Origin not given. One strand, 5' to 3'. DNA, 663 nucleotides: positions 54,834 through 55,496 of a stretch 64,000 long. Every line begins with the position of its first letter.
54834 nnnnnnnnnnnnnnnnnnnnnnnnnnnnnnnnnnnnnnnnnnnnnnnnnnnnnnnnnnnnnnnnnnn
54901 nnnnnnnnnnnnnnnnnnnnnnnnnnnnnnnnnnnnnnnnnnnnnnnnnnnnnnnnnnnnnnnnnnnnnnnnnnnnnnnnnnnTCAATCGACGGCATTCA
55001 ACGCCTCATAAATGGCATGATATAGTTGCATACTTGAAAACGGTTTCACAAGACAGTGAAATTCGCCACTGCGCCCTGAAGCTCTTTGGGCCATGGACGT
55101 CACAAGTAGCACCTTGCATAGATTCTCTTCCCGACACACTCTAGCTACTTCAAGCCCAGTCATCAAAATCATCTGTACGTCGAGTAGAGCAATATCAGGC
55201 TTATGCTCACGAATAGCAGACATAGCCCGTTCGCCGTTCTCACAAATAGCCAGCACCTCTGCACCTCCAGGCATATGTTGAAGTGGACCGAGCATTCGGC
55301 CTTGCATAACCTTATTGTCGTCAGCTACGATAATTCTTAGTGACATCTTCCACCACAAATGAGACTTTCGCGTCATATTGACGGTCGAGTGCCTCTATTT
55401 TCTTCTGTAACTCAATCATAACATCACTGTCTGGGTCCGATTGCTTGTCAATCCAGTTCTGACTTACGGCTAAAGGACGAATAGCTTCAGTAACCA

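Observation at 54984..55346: Orphan CheY-like receiver domain encoded among head-tail completion genes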

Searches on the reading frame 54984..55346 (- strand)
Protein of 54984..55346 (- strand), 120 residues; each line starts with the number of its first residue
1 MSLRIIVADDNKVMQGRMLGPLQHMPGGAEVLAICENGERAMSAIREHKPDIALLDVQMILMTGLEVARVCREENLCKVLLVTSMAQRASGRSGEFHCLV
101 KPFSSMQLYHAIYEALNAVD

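Call 3: search_protein_families(library=pfam, proteins=[window:54984-55346:-], max_evalue=0.01)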
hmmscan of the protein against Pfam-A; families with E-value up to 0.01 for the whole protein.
window:54984-55346:- (120 aa): 1 family
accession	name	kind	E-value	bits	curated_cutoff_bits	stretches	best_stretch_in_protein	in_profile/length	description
PF00072.30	Response_reg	-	1.1e-12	48.5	30.2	1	5-112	1-110/111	Response regulator receiver domain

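Call 6: search_dna_similar(query=window:54984-55346:-, collection=phages, mode=protein, max_rows=40, max_evalue=0.001)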
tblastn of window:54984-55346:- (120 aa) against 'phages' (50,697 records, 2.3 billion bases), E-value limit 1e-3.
Records with a match: 17; places in all: 17; records where one place covers at least 80% of the query: 12.
Best place of each record, by identity: <60% 17.
By first word of the organism name: Bacteriophage 10; Listeria 4; Enterococcus 1; Staphylococcus 1; Enterobacteria 1.
By host as written in the record: - 11; Listeria monocytogenes 4; Enterococcus faecalis 1; Staphylococcus aureus 1.
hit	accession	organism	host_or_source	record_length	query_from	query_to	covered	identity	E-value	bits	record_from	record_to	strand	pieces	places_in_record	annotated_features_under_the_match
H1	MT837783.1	Bacteriophage sp.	human fecal samples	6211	4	119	97%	32.5%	7e-9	57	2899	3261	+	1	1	record has no annotation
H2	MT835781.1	Bacteriophage sp.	human fecal samples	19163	3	112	92%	32.2%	4e-7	52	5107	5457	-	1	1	record has no annotation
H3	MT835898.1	Bacteriophage sp.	human fecal samples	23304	1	119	99%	29.0%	9e-8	54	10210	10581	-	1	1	record has no annotation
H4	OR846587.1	Enterococcus phage Efs 1-1-1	Enterococcus faecalis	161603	4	108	88%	32.1%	1e-3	43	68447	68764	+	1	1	record has no annotation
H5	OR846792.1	Listeria phage LM 4-11-1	Listeria monocytogenes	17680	3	115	94%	29.7%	1e-6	51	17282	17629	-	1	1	record has no annotation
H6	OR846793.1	Listeria phage LM 4-11-1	Listeria monocytogenes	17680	3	115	94%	29.7%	1e-6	51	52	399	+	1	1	record has no annotation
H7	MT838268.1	Bacteriophage sp.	human fecal samples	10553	6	108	86%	30.8%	2e-7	53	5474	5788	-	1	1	record has no annotation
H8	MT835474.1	Bacteriophage sp.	human fecal samples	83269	4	116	94%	28.0%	4e-5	47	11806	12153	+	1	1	record has no annotation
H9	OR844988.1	Staphylococcus phage SA 1306 Kay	Staphylococcus aureus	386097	5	87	69%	36.9%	9e-8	54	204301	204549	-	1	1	record has no annotation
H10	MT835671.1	Bacteriophage sp.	human fecal samples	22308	1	83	69%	36.9%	7e-5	46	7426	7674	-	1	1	record has no annotation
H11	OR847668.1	Listeria phage LM 4-11-1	Listeria monocytogenes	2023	1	108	90%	27.2%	8e-4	43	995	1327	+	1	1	record has no annotation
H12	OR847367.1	Listeria phage LM 4-11-1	Listeria monocytogenes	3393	1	108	90%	27.2%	9e-4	43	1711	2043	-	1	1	record has no annotation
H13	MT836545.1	Bacteriophage sp.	human fecal samples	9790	2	120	99%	23.8%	8e-6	49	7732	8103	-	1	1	record has no annotation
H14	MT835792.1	Bacteriophage sp.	human fecal samples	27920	34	108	63%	36.7%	5e-4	44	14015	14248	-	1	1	record has no annotation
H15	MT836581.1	Bacteriophage sp.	human fecal samples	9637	1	83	69%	31.0%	6e-4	43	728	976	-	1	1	record has no annotation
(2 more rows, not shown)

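Call 7: search_protein_families(library=phrogs, proteins=[window:54984-55346:-], max_evalue=0.01)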
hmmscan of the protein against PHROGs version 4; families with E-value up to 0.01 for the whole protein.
window:54984-55346:- (120 aa): 5 families
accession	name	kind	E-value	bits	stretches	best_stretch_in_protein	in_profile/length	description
phrog_5982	-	unknown function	2.3e-12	46.6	1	3-118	869-987/1030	-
phrog_731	-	unknown function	5.2e-12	46.6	1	4-115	3-116/227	-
phrog_20458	-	unknown function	2e-06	27.3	1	2-88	697-785/829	-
phrog_37855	-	unknown function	6.5e-06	26.4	1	3-113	6-125/278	-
phrog_8810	-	unknown function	0.0002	22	1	4-83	2-85/245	-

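Call 8: find_homologous_proteins(query=window:54984-55346:-, max_evalue=0.001)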
Query window:54984-55346:- (120 aa): 1 proteins with E <= 0.001 among 10 candidates.
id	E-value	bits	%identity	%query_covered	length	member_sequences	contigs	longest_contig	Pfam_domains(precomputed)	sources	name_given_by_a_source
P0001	1.1e-63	230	100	89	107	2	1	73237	PF00072.31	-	-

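Call 9: find_encoding_contigs(protein=P0001, flank=10000, max_places=6)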
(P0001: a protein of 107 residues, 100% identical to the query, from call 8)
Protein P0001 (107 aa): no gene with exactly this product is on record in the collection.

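Call 10: search_solved_structures(query=window:54984-55346:-, max_evalue=0.001, show_alignments=3)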
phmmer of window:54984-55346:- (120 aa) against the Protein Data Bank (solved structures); distinct sequences matched with E-value up to 0.001: 63 (the best 60 are shown).
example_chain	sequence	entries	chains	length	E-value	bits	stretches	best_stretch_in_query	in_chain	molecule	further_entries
3b2n_A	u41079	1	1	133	6.5e-11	45.5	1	4-86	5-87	Uncharacterized protein Q99UF4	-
9xzo_A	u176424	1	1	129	7.7e-10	42.1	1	4-108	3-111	De novo protein M1X0B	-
7esg_A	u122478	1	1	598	1.4e-09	41.2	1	3-84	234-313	Glutathione S-transferase,Protein-glutamate methylesterase/protein-glutamine glutaminase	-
4le0_A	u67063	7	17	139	2.8e-09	40.3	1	3-117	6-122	Transcriptional regulatory protein DesR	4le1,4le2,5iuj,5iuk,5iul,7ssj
7ssi_C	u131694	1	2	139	5.3e-09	39.4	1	3-117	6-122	Transcriptional regulatory protein DesR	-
4e7o_A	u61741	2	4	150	5.4e-09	39.4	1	3-89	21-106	Response regulator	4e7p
4ldz_A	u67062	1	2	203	7.3e-09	38.9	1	3-117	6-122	Transcriptional regulatory protein DesR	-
4zmr_A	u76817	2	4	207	1.1e-08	38.4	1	3-89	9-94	Response regulator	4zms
3nhz_A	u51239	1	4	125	1.1e-08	38.3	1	3-111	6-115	Two component system transcriptional regulator mtrA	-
4hye_A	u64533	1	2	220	1.4e-08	38.1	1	3-89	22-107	Response regulator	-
1dz3_A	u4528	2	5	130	3.6e-08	36.7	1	1-114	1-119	Stage 0 sporulation protein A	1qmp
1s8n_A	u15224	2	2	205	3.9e-08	36.6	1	4-115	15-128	putative antiterminator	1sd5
6er7_A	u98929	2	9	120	4.6e-08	36.4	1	4-114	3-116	120aa long hypothetical chemotaxis protein (CheY)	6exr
2gwr_A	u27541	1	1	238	5.7e-08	36.1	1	3-110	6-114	DNA-binding response regulator mtrA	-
9phz_E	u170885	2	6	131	9.9e-08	35.3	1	3-108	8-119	Stage 0 sporulation protein A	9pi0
3eul_A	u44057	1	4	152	1.1e-07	35.1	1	3-85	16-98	POSSIBLE NITRATE/NITRITE RESPONSE TRANSCRIPTIONAL REGULATORY PROTEIN NARL (DNA-binding res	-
6wsh_A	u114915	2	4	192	0.00012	25.4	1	4-109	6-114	Response regulator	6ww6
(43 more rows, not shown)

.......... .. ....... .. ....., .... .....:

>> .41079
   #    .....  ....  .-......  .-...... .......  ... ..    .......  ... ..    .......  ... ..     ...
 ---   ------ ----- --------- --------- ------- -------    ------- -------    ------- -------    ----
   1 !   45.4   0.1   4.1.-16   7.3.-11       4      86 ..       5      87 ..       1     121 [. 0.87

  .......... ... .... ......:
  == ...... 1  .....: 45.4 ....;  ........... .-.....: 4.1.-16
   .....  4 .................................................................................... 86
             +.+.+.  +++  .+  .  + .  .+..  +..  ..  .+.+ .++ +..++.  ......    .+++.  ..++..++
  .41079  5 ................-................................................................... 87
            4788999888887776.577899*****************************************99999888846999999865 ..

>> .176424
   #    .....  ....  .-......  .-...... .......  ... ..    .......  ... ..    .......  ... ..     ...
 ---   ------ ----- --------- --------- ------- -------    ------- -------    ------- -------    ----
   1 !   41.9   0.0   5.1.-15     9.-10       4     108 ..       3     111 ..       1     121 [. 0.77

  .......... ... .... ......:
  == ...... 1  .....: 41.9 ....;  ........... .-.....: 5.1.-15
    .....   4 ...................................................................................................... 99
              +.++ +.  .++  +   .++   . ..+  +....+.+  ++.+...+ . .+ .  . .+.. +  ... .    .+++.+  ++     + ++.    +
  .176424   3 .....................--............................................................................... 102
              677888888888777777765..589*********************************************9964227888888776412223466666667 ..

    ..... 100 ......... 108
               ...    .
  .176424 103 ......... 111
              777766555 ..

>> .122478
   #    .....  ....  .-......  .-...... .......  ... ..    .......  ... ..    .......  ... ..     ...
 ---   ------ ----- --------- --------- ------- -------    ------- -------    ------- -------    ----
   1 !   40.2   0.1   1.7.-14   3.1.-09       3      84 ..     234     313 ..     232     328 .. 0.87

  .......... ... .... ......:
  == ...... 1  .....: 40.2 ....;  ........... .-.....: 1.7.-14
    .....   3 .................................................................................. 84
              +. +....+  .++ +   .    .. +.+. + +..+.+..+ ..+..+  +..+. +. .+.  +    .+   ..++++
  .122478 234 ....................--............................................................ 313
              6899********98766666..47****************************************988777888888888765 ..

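Call 11: find_related_loci(query=window:54984-55346:-, collection=viral_contigs, flank=8000)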
Query window:54984-55346:- (120 aa) in viral_contigs; peptide patterns used: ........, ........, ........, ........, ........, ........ (x = any residue, [..] = any of these).
2 stretches matched a pattern, but none encodes a relative of the query by tblastn (E <= 1e-3).

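Call 40: search_protein_representatives(protein=window:54984-55346:-)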
Query: 120 residues. Proteins with E-value up to 0.001 (for the whole library): 23112; up to 1e-10: 199; up to 1e-30: 1. The best 150 are listed.
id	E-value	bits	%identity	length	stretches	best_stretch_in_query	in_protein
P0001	3.4e-64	229.9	100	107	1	14-120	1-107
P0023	1.7e-19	86.1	32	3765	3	3-113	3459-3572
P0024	6.1e-19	84.3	28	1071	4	4-106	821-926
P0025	1.7e-18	82.9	48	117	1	3-116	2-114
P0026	2.6e-17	79.1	45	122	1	1-115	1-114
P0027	5.0e-17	78.1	30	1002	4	4-85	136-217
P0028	9.1e-17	77.3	33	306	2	3-75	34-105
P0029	2.6e-16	75.8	31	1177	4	3-74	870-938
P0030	3.1e-16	75.6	30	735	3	6-110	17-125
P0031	7.5e-16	74.3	46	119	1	3-114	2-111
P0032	1.0e-15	73.9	35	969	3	4-109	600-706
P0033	1.1e-15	73.8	40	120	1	4-119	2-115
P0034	1.5e-15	73.4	27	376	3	2-111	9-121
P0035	1.8e-15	73.1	34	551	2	1-82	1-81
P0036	1.9e-15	73.1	34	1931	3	2-114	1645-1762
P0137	1.3e-11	60.7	39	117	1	4-104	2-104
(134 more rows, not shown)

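Call 53: search_protein_families(library=padloc, proteins=[window:54984-55346:-, P0025, P0026, P0031], max_evalue=0.01)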
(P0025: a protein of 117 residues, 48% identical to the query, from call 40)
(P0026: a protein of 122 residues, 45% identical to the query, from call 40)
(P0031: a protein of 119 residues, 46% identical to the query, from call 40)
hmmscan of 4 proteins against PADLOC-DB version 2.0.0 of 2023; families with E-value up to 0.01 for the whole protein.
window:54984-55346:- (120 aa): 0 families

P0025 (117 aa): 0 families

P0026 (122 aa): 0 families

P0031 (119 aa): 0 families
